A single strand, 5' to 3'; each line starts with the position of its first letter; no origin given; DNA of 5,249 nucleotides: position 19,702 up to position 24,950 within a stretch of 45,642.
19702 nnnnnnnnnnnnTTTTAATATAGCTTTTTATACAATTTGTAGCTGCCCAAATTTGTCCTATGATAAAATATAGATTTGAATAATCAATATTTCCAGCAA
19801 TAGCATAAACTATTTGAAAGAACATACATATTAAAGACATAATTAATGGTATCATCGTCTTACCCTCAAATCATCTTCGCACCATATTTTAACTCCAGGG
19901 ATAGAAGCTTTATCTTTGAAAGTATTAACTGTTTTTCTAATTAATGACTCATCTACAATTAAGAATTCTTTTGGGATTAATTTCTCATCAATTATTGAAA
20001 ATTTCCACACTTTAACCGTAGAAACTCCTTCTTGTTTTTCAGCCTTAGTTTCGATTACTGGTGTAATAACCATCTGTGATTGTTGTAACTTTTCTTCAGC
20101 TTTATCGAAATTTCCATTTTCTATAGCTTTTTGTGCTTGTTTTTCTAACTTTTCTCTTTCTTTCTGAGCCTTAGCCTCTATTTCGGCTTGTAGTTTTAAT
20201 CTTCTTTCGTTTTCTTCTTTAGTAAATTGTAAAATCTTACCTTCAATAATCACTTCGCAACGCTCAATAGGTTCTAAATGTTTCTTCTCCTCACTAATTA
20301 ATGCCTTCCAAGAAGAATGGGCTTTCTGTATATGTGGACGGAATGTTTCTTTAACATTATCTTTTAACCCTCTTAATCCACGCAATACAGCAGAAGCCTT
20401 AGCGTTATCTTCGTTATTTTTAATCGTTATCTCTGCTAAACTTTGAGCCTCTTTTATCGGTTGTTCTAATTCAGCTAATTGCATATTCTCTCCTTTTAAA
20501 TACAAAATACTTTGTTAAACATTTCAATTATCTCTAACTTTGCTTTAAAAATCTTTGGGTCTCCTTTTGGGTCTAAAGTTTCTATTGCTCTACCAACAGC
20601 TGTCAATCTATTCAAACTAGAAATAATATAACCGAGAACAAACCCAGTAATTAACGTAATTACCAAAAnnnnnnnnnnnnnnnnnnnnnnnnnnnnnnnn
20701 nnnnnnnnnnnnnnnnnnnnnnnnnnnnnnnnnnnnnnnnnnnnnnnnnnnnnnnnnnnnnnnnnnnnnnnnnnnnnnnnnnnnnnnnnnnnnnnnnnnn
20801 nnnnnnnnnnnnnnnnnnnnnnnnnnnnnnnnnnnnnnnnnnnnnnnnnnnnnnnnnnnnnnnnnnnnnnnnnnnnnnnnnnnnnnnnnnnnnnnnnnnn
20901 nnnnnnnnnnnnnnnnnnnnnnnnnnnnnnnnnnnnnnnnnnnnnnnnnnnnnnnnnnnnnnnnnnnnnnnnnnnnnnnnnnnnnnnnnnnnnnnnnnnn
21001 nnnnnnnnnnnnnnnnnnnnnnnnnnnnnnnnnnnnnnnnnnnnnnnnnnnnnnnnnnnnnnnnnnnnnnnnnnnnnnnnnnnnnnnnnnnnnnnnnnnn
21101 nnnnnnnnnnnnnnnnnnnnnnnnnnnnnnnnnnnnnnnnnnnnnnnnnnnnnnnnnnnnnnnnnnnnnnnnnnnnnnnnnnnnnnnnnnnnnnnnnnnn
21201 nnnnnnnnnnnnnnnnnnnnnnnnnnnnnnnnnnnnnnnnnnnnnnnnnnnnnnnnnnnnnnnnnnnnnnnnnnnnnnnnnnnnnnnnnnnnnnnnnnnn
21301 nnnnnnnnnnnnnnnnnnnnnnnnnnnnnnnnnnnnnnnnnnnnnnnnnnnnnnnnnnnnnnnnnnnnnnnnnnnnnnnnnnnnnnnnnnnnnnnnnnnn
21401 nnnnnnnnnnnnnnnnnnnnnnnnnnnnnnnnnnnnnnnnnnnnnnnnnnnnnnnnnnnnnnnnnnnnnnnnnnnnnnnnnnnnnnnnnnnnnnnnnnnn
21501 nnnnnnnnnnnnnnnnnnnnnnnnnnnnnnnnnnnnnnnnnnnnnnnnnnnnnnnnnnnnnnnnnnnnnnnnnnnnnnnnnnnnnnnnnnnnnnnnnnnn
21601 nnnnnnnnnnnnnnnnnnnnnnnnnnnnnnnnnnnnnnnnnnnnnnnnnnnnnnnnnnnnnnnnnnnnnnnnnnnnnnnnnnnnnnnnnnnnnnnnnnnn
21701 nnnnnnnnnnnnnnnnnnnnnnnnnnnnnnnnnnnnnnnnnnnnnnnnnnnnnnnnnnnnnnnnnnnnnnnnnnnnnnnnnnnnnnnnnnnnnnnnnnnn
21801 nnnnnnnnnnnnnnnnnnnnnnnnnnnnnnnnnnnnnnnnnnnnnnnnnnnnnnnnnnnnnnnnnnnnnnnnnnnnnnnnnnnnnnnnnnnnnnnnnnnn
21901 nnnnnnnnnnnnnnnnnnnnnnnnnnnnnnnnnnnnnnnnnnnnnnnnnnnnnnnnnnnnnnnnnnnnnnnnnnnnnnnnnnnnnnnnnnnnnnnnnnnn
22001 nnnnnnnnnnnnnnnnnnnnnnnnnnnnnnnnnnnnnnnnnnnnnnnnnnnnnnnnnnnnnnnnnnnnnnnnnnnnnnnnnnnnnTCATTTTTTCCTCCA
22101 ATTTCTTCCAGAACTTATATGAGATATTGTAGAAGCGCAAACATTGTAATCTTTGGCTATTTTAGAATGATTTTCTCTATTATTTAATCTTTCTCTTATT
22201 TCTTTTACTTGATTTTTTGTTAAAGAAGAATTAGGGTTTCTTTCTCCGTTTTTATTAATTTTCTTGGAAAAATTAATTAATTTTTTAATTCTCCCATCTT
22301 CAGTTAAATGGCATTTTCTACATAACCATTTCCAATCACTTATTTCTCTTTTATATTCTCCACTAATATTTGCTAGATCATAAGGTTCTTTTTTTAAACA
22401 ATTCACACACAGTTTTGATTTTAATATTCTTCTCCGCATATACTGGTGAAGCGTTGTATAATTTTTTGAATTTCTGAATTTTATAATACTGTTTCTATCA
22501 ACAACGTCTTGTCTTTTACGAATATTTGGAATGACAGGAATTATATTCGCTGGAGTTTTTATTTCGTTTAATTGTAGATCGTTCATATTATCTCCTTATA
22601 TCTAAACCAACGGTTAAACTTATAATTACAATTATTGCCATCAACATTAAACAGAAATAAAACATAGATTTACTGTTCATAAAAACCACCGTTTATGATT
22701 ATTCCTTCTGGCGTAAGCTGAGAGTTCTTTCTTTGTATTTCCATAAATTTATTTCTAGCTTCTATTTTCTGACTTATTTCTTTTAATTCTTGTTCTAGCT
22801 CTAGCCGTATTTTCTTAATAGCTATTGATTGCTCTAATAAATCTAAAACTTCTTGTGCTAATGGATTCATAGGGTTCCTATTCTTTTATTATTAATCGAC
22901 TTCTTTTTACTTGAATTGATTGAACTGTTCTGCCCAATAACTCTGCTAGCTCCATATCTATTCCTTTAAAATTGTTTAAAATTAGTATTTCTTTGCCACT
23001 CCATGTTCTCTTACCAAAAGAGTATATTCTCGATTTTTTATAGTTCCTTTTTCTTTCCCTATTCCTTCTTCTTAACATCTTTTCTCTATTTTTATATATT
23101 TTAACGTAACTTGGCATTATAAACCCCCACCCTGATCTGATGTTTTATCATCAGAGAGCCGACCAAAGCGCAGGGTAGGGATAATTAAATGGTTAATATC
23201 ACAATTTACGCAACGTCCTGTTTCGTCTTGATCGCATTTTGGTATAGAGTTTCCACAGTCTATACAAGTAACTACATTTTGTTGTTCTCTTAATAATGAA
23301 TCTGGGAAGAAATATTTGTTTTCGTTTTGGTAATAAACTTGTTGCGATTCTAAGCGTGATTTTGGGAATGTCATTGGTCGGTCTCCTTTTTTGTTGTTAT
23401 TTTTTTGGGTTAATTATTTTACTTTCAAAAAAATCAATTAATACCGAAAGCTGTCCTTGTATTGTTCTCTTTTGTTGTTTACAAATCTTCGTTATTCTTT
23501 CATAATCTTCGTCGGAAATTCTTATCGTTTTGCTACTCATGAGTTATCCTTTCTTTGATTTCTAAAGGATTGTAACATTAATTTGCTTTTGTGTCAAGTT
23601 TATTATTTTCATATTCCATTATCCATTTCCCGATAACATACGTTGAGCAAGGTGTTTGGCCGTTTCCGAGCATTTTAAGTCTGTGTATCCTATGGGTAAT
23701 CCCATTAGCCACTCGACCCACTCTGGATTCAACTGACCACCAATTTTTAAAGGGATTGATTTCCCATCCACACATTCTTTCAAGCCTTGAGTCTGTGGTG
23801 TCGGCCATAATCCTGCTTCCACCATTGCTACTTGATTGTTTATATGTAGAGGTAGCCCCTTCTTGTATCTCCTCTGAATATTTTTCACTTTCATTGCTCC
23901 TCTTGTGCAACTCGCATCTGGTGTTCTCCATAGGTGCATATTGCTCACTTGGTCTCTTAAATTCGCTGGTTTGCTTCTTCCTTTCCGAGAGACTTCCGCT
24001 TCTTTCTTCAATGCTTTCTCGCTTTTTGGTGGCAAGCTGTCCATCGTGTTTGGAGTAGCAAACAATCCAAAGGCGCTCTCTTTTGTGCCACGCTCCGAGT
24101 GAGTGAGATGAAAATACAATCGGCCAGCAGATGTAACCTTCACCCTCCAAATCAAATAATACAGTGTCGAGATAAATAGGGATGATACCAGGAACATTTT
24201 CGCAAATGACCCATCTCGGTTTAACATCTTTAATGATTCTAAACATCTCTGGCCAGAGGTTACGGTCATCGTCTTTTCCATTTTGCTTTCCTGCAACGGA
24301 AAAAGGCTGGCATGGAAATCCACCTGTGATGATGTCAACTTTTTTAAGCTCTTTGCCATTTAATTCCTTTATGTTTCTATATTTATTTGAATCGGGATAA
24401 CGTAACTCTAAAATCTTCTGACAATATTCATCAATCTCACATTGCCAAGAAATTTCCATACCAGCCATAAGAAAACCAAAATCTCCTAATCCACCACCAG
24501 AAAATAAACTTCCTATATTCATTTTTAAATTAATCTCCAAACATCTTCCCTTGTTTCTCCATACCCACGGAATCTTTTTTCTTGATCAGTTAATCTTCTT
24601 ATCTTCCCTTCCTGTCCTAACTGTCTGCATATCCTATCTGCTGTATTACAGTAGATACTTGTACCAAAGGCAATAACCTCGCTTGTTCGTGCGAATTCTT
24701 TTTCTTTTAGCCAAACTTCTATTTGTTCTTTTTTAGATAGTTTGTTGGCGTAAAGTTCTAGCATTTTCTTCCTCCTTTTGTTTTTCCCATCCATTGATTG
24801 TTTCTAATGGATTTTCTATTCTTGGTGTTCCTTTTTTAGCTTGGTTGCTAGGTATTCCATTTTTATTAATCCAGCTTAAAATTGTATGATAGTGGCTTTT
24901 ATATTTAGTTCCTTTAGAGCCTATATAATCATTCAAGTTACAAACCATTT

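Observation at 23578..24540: Two long same-strand overlapping reading frames in the C5-methyltransferase locus, both protein-like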

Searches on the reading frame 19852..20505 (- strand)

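Call 63: search_protein_families(library=phrogs, proteins=[window:19852-20505:-], max_evalue=0.00001)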
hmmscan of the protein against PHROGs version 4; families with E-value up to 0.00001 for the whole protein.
window:19852-20505:- (217 aa): 1 family
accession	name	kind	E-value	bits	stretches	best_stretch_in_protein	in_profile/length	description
phrog_10477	-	DNA, RNA and nucleotide metabolism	3.6e-15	57.6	1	25-207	38-236/243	exonuclease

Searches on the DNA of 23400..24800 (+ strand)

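Call 4: search_dna_similar(query=window:23400-24800:+, collection=phages, mode=distant, max_rows=30)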
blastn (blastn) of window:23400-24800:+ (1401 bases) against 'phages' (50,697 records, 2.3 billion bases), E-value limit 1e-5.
Records with a match: 7; places in all: 7; records where one place covers at least 80% of the query: 0.
Best place of each record, by identity: 60-80% 7.
By first word of the organism name: Lacticaseibacillus 3; Lactobacillus 2; Porphyromonas 1; Bacteroides 1.
By host as written in the record: Lactobacillus rhamnosus 2; Lacticaseibacillus casei LMG 23550 2; Porphyromonas gingivalis AFR5B1 1; Lacticaseibacillus rhamnosus LMG 23277 1; Bacteroides salyersiae BG8 1.
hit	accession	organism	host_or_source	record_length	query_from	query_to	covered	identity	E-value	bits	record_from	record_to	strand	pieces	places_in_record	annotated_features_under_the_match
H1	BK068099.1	Porphyromonas phage phage018a_AFR5B1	Porphyromonas gingivalis AFR5B1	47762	782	934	11%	68.8%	2e-6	62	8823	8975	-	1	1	hypothetical protein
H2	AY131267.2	Lactobacillus phage Lc-Nu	Lactobacillus rhamnosus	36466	831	939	8%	76.1%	2e-12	81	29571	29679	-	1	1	ORF40: putative methylase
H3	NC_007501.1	Lactobacillus phage Lc-Nu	Lactobacillus rhamnosus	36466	831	939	8%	76.1%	2e-12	81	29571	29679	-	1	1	ORF40: DNA methyltransferase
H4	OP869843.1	Lacticaseibacillus phage R9.2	Lacticaseibacillus casei LMG 23550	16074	831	939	8%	76.1%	2e-12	81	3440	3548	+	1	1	hypothetical protein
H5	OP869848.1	Lacticaseibacillus phage R23.9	Lacticaseibacillus rhamnosus LMG 23277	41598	831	939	8%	74.3%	9e-10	72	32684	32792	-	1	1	hypothetical protein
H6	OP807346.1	Lacticaseibacillus phage R9.1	Lacticaseibacillus casei LMG 23550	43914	831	939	8%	72.5%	4e-7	63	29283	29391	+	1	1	hypothetical protein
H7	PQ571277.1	Bacteroides phage BS-TP4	Bacteroides salyersiae BG8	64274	845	933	6%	76.4%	4e-8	67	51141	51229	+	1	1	DNA methyltransferase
